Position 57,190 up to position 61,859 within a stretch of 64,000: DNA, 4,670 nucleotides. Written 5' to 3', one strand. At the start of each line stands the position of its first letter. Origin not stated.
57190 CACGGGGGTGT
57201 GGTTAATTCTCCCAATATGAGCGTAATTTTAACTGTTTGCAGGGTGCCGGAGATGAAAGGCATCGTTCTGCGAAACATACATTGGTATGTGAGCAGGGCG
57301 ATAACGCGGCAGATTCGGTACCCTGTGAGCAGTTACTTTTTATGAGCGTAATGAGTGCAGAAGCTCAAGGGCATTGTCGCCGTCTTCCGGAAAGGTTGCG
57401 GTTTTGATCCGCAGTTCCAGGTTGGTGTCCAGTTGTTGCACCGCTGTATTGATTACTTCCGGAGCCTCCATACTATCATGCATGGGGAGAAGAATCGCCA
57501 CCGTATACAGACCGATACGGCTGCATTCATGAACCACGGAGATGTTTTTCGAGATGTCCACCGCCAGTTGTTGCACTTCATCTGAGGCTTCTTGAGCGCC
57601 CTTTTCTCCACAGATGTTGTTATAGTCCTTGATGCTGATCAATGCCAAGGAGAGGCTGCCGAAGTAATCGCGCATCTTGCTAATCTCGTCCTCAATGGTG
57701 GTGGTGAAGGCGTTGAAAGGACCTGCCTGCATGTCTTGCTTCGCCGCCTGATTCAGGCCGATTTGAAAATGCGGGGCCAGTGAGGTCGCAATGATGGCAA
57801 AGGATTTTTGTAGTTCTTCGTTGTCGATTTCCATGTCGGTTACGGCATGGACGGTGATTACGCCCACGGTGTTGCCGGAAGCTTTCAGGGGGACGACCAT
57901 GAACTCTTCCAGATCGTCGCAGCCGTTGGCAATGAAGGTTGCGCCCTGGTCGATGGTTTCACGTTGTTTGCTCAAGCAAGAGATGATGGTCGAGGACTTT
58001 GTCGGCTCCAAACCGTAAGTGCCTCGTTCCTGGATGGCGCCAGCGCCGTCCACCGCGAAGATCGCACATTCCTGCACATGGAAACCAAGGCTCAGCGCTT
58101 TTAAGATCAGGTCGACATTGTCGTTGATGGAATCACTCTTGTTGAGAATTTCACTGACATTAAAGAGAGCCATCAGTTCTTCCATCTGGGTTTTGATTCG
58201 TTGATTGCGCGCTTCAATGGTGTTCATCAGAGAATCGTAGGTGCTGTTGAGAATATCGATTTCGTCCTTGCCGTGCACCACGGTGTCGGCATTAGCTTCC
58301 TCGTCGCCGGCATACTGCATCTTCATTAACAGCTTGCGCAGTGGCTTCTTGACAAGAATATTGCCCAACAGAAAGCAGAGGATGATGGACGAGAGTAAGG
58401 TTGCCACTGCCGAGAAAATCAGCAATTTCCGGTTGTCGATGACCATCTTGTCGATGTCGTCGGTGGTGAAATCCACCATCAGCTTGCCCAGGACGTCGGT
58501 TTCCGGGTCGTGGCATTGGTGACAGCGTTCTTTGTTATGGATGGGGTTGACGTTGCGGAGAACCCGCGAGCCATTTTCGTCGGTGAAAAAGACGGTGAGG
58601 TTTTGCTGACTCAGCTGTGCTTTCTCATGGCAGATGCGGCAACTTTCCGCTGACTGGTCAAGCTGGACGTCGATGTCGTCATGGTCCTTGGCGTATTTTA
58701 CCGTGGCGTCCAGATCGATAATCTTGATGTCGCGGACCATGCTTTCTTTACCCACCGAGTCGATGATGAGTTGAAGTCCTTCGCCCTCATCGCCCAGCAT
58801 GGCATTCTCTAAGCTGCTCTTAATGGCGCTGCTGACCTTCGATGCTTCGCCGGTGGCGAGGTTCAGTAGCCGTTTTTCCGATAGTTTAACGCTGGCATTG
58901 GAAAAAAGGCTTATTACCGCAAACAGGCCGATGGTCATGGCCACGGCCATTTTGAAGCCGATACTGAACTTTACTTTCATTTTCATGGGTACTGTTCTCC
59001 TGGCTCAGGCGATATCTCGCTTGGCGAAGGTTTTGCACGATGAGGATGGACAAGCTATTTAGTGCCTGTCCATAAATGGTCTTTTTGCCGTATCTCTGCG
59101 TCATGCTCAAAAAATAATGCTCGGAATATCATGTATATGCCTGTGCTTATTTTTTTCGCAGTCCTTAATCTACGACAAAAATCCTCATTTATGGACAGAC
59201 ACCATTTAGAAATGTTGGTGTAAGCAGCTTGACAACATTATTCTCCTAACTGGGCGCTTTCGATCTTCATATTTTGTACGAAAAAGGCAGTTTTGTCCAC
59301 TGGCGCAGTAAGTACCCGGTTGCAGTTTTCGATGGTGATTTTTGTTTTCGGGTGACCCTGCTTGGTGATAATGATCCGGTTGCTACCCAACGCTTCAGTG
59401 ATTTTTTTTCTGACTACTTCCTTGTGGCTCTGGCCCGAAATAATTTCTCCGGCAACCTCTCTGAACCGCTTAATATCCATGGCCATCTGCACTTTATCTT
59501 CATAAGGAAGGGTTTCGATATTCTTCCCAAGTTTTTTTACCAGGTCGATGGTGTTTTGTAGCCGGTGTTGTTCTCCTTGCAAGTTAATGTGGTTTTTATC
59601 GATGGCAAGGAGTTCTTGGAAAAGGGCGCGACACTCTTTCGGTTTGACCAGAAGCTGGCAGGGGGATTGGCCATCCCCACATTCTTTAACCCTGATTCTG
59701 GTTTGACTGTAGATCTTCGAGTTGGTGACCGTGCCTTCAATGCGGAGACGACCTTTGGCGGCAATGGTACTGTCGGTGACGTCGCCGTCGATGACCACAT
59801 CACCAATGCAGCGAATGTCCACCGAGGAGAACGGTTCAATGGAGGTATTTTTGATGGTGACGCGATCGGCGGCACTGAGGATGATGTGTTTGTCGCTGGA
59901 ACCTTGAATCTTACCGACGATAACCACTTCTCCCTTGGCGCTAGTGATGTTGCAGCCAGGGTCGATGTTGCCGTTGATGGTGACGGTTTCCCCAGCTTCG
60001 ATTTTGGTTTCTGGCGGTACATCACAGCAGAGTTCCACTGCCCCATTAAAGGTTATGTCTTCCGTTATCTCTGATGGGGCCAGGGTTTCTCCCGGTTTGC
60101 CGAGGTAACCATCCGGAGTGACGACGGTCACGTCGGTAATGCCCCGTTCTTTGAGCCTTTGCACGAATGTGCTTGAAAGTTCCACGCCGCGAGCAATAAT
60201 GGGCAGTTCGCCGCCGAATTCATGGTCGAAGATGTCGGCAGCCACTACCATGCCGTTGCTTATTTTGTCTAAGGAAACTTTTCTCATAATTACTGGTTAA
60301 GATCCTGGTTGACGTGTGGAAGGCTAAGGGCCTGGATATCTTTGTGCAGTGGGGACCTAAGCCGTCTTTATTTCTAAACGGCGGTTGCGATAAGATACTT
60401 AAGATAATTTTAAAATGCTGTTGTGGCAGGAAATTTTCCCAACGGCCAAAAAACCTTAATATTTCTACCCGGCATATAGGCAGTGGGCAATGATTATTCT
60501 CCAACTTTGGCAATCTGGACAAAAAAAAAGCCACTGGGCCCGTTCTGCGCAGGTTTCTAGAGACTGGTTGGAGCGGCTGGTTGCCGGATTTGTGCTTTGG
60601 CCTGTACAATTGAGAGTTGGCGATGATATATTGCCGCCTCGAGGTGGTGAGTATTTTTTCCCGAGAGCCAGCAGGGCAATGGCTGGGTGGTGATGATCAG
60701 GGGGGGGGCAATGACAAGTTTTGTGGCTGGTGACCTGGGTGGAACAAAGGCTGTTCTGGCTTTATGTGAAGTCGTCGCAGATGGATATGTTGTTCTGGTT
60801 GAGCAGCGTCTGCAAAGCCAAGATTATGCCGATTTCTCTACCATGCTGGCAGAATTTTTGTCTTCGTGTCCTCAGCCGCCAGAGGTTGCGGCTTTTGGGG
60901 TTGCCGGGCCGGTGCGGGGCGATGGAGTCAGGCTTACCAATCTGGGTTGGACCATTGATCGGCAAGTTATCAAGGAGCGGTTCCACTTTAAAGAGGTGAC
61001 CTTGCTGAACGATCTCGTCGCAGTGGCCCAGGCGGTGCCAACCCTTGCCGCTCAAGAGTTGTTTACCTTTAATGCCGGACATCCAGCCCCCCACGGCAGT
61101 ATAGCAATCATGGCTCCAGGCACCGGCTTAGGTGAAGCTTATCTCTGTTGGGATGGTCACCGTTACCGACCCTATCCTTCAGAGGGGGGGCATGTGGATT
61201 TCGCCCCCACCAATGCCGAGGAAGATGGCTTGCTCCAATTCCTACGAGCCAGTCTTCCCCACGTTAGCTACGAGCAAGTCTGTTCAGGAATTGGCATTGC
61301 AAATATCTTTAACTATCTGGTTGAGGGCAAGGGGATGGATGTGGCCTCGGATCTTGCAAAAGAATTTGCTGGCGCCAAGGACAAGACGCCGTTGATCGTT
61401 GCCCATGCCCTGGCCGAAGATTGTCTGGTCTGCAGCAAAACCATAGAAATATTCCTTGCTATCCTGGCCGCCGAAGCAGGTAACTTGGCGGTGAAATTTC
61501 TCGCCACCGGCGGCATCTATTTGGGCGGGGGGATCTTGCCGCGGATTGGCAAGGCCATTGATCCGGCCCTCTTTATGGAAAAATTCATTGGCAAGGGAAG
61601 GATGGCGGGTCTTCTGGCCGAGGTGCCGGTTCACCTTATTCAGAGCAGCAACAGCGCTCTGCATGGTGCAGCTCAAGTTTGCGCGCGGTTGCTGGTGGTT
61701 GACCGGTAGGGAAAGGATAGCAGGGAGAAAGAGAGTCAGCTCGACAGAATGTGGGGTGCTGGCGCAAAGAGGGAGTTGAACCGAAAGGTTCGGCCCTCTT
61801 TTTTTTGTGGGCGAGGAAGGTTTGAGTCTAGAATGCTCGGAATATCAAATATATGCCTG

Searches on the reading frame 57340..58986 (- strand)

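Call 7: search_protein_families(library=pfam, proteins=[window:57340-58986:-], max_evalue=0.001)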
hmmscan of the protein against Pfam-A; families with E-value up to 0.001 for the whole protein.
window:57340-58986:- (548 aa): 2 families
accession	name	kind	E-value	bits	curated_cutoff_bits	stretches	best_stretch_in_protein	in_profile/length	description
PF21563.3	Mcp40H-20_sensor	-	8.2e-09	36.2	27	1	55-171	3-107/112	Methyl-accepting chemotaxis sensory transducer, class 40H, sensor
PF22113.1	Mtrc-MtrF_II-IV_dom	-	0.00064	19.7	30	0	106-163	113-167/176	Outer membrane cytochrome MtrC/MtrF-like, domains II/IV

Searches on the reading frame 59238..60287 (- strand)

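Call 7: search_protein_families(library=pfam, proteins=[window:59238-60287:-], max_evalue=0.001)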
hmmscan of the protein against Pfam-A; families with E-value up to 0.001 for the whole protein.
window:59238-60287:- (349 aa): 2 families
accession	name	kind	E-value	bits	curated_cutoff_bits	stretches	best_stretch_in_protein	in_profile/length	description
PF03961.19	FapA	-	2.7e-16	60.4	31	1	77-341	15-271/272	Flagellar Assembly Protein A beta solenoid domain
PF03775.22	MinC_C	-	0.00022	21.6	33.2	0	95-130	11-45/102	Septum formation inhibitor MinC, C-terminal domain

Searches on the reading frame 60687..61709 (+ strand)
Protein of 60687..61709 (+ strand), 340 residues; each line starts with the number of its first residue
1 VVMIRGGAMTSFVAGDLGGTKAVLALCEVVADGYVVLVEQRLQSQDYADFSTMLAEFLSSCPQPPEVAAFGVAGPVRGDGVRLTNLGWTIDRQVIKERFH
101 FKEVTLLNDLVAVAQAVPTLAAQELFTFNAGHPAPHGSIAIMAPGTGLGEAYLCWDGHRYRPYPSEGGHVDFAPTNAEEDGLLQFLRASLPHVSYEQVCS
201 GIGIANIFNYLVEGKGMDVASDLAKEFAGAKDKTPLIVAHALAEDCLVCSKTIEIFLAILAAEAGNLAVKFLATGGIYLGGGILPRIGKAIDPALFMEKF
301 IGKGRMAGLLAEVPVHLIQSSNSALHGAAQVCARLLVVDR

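Call 7: search_protein_families(library=pfam, proteins=[window:60687-61709:+], max_evalue=0.001)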
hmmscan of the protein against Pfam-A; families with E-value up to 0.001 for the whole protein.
window:60687-61709:+ (340 aa): 1 family
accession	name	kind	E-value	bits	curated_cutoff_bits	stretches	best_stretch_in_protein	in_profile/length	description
PF02685.22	Glucokinase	-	8.6e-96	321.1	22.1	1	14-332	2-311/314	Glucokinase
